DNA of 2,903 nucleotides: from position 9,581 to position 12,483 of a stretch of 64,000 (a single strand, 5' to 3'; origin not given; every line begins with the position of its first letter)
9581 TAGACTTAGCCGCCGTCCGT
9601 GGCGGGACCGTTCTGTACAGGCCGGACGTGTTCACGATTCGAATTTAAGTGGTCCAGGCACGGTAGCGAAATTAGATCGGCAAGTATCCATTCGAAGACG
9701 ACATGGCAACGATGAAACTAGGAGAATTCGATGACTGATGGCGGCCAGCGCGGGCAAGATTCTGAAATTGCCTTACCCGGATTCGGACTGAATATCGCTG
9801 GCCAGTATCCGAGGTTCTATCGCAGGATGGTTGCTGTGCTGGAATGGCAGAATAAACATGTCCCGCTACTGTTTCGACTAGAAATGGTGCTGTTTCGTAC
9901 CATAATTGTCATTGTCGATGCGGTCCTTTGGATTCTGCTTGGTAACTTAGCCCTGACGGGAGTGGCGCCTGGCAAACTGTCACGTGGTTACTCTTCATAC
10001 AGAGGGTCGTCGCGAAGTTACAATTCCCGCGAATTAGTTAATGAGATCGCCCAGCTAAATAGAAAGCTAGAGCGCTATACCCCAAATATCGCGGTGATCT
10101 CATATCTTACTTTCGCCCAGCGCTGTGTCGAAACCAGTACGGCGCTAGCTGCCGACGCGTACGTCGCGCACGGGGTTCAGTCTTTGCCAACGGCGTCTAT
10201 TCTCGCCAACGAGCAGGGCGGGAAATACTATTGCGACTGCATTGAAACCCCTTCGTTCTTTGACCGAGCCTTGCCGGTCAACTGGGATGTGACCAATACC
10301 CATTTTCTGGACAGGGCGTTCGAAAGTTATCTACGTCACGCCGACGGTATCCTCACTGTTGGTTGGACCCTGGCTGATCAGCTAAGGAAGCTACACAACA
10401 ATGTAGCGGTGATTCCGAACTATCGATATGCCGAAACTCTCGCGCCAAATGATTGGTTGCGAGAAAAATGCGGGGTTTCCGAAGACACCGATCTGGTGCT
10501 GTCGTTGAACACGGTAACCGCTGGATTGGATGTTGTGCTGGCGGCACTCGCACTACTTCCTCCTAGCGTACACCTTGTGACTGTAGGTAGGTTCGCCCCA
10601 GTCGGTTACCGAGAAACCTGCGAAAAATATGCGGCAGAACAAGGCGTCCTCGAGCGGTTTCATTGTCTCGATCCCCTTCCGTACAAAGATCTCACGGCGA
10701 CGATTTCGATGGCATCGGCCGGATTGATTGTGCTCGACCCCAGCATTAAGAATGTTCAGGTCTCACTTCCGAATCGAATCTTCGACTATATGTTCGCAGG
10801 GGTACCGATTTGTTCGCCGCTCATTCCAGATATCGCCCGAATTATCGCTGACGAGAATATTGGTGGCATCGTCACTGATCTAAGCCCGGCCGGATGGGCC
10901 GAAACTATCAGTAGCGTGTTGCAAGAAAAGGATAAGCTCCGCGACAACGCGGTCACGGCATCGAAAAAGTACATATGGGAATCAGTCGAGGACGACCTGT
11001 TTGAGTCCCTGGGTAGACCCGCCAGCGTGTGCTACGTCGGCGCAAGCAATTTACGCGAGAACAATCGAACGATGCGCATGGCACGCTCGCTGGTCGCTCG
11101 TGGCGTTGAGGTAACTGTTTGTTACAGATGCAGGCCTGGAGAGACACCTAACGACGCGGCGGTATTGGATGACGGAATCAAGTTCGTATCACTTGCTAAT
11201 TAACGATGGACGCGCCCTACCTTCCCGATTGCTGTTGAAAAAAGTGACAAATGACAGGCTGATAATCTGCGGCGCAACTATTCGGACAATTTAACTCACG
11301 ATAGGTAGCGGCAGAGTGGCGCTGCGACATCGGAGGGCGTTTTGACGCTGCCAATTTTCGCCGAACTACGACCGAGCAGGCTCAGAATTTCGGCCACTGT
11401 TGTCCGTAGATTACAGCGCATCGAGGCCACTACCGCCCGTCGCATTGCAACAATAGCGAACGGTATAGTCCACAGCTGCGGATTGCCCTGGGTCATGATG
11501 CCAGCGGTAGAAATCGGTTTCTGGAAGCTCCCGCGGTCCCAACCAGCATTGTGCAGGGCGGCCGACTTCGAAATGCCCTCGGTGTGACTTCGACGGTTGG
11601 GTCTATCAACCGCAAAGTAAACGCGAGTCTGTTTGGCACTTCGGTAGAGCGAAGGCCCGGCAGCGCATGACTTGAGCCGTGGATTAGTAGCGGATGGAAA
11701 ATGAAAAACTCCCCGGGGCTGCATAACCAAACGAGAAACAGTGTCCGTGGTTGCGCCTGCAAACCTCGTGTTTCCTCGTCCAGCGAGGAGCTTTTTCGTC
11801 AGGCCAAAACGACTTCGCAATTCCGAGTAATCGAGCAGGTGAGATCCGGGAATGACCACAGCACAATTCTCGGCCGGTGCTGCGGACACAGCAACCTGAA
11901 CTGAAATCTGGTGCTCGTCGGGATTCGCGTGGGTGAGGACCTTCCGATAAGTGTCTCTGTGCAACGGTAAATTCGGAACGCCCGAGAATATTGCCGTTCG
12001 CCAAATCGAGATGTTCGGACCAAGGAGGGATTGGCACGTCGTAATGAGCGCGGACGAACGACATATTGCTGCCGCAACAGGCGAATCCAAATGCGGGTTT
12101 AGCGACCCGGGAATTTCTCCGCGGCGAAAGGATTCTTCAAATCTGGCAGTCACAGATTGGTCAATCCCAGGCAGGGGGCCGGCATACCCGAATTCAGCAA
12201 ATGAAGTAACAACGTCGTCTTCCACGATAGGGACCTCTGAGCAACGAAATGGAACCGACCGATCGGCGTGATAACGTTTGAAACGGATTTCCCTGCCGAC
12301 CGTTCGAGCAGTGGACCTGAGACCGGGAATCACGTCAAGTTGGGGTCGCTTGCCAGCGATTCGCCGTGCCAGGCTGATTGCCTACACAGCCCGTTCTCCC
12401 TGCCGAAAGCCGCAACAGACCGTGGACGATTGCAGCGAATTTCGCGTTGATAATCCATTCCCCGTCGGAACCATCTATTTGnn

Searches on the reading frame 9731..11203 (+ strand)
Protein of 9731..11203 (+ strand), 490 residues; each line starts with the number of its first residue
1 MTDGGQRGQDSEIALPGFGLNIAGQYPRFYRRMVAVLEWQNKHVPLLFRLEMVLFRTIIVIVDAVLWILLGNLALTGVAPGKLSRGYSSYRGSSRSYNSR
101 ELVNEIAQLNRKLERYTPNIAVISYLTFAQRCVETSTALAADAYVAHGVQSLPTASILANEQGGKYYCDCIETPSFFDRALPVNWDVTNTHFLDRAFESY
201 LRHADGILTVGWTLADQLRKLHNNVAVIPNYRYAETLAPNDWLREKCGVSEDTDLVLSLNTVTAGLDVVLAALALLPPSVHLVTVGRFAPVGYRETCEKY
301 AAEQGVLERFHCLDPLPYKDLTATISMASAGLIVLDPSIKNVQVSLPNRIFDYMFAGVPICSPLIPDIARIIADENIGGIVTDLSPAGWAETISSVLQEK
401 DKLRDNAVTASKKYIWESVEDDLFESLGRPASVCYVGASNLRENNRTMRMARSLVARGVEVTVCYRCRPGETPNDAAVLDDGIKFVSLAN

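Call 6: search_protein_families(library=pfam, proteins=[window:9731-11203:+], max_evalue=0.01)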
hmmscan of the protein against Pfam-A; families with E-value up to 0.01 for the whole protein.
window:9731-11203:+ (490 aa): 4 families
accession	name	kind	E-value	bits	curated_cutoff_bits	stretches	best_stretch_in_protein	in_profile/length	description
PF00534.26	Glycos_transf_1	-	4.7e-06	26.7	26.4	1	245-413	7-171/172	Glycosyl transferases group 1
PF13692.12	Glyco_trans_1_4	-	6e-06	27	27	1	263-398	14-141/142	Glycosyl transferases group 1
PF13439.12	Glyco_transf_4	-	1.6e-05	25.5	28.5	0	446-476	7-37/170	Glycosyltransferase Family 4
PF13579.12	Glyco_trans_4_4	-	3.6e-05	24.6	29.7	0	445-486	5-43/158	Glycosyl transferase 4-like domain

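Call 31: list_cluster_members(proteins=[window:11299-12225:-, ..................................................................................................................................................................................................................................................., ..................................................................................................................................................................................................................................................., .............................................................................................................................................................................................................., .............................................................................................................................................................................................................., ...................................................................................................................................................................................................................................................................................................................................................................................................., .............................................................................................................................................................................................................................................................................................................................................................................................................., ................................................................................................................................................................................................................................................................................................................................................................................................, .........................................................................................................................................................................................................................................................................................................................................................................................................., window:9731-11203:+])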
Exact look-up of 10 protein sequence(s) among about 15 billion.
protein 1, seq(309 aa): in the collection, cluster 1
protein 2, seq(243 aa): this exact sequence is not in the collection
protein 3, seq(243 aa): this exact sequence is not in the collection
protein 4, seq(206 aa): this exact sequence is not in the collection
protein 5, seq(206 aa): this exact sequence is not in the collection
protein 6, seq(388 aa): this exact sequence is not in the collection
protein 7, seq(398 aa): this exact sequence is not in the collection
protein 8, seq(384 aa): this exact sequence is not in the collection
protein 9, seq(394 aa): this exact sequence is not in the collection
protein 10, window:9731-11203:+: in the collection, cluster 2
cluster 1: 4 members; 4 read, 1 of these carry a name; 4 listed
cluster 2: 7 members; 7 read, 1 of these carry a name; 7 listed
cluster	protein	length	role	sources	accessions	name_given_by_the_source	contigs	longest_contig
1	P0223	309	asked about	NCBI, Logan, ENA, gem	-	-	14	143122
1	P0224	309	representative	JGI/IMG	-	-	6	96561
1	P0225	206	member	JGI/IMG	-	ectoine hydroxylase-related dioxygenase (phytanoyl-CoA dioxygenase family)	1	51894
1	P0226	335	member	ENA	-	-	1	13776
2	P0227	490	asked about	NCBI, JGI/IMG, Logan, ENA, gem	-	-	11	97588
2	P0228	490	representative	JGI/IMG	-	glycosyltransferase involved in cell wall biosynthesis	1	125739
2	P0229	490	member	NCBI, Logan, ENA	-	-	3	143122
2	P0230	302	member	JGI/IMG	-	-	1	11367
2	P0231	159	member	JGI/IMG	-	-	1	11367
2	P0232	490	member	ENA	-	-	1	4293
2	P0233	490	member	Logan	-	-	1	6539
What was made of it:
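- On Tandem-repeat translational phase variation (contingency locus): No one-copy or four-copy product is in the collection (call 31).
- No one-copy or four-copy product is present among about 15 billion proteins (call 31).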

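Call 65: search_protein_families(library=ncbifam, proteins=[window:9731-11203:+], max_evalue=0.001)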
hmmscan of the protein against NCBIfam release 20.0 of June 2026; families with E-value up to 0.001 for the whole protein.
window:9731-11203:+ (490 aa): 1 family
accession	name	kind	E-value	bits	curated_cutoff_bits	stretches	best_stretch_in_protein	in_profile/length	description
TIGR03449.1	mycothiol_MshA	equivalog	0.00027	20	462.5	1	244-426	211-399/406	D-inositol-3-phosphate glycosyltransferase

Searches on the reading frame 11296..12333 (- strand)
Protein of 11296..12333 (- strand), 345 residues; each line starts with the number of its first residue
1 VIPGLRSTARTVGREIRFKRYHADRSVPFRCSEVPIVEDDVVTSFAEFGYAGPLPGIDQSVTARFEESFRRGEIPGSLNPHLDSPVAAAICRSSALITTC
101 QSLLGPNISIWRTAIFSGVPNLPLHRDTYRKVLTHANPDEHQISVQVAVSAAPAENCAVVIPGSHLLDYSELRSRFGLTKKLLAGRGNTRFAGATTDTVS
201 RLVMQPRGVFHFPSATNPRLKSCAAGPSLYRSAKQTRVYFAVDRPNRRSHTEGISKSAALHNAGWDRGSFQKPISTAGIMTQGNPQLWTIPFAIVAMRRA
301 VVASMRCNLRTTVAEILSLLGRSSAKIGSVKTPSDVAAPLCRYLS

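Call 6: search_protein_families(library=pfam, proteins=[window:11296-12333:-], max_evalue=0.01)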
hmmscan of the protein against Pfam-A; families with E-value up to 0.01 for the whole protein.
window:11296-12333:- (345 aa): 1 family
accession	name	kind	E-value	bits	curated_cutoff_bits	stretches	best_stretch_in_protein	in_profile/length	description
PF05721.19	PhyH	-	0.0003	21.5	22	1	117-171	104-156/213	Phytanoyl-CoA dioxygenase (PhyH)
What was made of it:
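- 11296..12225 (-): Downstream co-directional PhyH-like dioxygenase gene, also frameshifted by an extra base in a C4G4 run (C4 at 11715-11718, G4 at 11711-11714). The true C-terminal part lies in ORF 11493..11762. Weak PhyH Pfam hit in the N-terminal part only (call 6).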

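Call 66: find_encoding_contigs(protein=P0233, flank=10000, max_places=5)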
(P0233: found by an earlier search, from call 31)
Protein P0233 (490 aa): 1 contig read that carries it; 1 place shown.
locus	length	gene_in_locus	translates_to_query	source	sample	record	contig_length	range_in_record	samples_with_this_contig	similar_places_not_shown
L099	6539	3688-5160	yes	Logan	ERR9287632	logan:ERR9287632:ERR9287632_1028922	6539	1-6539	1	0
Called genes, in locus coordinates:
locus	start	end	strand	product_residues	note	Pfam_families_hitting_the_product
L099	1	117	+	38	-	?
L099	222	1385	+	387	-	PF02350:Epimerase_2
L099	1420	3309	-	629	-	-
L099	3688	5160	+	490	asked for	PF13579:Glyco_trans_4_4 (faint), PF13439:Glyco_transf_4 (faint), PF00534:Glycos_transf_1 (weak), PF13692:Glyco_trans_1_4 (weak)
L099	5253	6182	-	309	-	-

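Call 67: find_encoding_contigs(protein=P0232, flank=10000, max_places=5)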
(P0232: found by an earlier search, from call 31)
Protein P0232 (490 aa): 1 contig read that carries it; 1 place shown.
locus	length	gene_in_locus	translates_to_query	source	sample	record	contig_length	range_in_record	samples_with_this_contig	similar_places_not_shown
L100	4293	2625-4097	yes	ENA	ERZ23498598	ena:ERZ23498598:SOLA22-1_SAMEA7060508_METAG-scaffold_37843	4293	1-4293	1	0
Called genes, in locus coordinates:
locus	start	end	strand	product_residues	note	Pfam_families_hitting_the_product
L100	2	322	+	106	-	?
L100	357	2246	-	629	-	-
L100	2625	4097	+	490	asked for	PF13579:Glyco_trans_4_4 (faint), PF13439:Glyco_transf_4 (faint), PF00534:Glycos_transf_1 (faint)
